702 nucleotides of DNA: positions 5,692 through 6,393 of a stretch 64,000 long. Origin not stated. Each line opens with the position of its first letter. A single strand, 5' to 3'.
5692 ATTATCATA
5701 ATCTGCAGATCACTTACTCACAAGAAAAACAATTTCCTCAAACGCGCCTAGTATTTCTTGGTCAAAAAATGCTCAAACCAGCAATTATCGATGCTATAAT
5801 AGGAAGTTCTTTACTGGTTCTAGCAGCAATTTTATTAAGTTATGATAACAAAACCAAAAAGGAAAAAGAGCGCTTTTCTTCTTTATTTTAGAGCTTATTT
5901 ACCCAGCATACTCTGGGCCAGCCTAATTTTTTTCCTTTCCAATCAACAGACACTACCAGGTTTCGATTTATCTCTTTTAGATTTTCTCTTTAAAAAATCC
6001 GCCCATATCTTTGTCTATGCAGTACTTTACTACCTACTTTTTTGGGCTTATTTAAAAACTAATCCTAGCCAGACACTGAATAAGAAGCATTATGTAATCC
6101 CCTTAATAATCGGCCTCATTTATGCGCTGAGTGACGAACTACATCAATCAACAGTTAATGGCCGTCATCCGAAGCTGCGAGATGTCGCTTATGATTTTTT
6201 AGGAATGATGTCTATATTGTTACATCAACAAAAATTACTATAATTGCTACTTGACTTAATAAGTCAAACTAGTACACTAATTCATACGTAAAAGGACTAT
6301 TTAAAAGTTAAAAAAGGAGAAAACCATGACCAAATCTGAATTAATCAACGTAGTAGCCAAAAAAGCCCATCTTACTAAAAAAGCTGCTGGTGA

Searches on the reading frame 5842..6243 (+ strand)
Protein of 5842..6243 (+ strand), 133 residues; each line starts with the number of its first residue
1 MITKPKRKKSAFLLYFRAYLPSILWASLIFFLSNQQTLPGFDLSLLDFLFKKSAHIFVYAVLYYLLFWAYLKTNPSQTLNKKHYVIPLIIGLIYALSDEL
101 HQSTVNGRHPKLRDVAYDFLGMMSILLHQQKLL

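Call 74: search_protein_families(library=pfam, proteins=[window:5842-6243:+], max_evalue=0.001)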
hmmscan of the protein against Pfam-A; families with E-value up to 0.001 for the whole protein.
window:5842-6243:+ (133 aa): 1 family
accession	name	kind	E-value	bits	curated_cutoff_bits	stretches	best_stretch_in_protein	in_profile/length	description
PF04892.17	VanZ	-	1.3e-10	42.5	30.1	1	22-123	5-116/126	VanZ like family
